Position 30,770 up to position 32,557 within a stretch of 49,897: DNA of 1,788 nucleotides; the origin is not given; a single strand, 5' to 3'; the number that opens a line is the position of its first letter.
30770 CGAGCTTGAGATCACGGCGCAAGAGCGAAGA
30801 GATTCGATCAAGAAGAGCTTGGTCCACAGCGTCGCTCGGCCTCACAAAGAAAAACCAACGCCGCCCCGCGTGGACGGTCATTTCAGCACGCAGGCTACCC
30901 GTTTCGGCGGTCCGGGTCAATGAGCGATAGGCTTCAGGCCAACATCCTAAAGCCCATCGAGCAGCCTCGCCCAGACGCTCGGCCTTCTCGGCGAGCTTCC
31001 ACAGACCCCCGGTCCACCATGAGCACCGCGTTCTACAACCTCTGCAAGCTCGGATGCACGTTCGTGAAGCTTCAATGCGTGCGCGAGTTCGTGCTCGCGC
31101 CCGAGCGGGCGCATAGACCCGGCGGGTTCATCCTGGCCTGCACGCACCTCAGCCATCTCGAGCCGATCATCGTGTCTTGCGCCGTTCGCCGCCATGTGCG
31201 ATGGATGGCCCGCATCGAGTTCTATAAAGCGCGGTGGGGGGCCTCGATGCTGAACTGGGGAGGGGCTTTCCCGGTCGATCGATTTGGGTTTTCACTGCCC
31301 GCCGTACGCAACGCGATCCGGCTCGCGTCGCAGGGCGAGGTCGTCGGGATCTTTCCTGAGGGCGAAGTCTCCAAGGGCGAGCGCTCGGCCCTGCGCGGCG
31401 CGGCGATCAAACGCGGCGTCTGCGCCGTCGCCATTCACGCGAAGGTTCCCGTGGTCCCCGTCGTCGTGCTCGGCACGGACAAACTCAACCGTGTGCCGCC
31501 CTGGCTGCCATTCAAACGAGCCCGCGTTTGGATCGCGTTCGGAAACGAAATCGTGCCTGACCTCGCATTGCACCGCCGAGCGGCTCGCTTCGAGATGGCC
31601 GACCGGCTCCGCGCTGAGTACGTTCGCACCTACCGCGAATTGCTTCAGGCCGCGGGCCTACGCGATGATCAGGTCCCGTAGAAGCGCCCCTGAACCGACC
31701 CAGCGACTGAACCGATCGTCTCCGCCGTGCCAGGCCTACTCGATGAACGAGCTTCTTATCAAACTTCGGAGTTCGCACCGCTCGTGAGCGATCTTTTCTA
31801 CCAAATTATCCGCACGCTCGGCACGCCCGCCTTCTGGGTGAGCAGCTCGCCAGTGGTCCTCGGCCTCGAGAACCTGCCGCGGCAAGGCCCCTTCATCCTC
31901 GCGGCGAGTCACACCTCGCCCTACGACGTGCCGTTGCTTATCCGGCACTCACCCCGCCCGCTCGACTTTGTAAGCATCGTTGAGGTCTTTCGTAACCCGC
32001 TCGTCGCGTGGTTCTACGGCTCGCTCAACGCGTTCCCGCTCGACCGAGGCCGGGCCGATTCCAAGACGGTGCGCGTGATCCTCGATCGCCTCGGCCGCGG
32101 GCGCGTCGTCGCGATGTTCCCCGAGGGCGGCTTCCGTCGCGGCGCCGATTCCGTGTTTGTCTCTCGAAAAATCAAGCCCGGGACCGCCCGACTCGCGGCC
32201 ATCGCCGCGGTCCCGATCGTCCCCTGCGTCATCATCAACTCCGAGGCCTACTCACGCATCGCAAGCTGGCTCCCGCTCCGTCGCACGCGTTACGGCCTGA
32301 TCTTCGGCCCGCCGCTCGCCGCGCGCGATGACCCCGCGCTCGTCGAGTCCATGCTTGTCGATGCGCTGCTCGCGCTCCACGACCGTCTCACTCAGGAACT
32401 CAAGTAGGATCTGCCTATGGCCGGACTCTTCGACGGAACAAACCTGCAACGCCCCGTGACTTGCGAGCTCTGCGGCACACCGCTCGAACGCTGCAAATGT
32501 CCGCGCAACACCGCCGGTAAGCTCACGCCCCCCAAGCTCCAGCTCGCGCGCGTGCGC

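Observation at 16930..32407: Compact xanthomonadin/aryl-polyene-like lipid pigment cluster in a PVC-type genome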

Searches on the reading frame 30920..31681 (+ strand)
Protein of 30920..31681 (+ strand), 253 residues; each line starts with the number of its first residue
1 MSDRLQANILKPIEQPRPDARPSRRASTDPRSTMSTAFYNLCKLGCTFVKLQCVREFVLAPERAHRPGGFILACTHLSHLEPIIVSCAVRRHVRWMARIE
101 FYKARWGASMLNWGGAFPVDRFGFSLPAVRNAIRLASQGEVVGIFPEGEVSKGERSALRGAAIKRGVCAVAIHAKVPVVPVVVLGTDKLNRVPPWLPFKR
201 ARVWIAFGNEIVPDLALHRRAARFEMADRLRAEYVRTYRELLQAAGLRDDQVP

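Call 4: search_protein_families(library=pfam, proteins=[window:30920-31681:+], max_evalue=0.01)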
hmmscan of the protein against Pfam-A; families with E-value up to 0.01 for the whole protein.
window:30920-31681:+ (253 aa): 1 family
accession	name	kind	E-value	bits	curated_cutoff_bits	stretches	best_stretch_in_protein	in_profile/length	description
PF01553.26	Acyltransferase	-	4.2e-16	59.4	23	1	61-183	7-131/132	Acyltransferase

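Call 6: search_protein_families(library=ncbifam, proteins=[window:30920-31681:+], max_evalue=0.001)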
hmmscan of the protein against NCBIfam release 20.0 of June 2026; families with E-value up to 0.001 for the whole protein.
window:30920-31681:+ (253 aa): 4 families
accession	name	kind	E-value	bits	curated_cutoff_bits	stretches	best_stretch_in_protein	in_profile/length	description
TIGR00530.1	AGP_acyltrn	subfamily_domain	2.6e-19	69.3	102.95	1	60-183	8-129/130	1-acylglycerol-3-phosphate O-acyltransferase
NF006386.0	PRK08633.1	equivalog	8.4e-11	40.3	1221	1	67-184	440-552/1147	acyl-[ACP]--phospholipid O-acyltransferase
NF005291.0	PRK06814.1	equivalog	2.9e-05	22.2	1349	1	70-188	456-568/1140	acyl-[ACP]--phospholipid O-acyltransferase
NF052615.1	orn_lipid_OlsF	equivalog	7.8e-05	21.4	620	1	134-185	147-198/570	bifunctional ornithine lipid synthase OlsF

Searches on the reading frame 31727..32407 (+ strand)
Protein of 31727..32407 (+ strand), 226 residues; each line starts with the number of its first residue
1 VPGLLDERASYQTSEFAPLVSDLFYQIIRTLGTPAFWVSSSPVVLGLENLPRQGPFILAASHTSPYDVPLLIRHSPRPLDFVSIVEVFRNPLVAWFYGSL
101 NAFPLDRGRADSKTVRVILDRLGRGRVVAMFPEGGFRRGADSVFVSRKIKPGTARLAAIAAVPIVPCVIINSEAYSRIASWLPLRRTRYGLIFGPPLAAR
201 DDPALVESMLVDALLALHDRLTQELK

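Call 4: search_protein_families(library=pfam, proteins=[window:31727-32407:+], max_evalue=0.01)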
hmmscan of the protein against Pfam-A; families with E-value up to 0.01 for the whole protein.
window:31727-32407:+ (226 aa): 1 family
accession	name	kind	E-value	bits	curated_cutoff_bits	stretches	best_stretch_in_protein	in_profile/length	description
PF01553.26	Acyltransferase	-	1.3e-22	80.4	23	1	44-169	4-131/132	Acyltransferase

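Call 6: search_protein_families(library=ncbifam, proteins=[window:31727-32407:+], max_evalue=0.001)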
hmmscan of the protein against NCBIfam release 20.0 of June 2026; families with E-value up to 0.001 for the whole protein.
window:31727-32407:+ (226 aa): 3 families
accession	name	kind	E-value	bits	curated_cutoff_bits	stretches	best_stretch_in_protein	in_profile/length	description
TIGR00530.1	AGP_acyltrn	subfamily_domain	1.3e-17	63.8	102.95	1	45-169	7-129/130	1-acylglycerol-3-phosphate O-acyltransferase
NF006386.0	PRK08633.1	equivalog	5.6e-15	54.2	1221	1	44-169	431-551/1147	acyl-[ACP]--phospholipid O-acyltransferase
NF052553.1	LyOrLpactfOlsABRUA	equivalog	2.3e-05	23.7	300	1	49-139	60-150/263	lyso-ornithine lipid O-acyltransferase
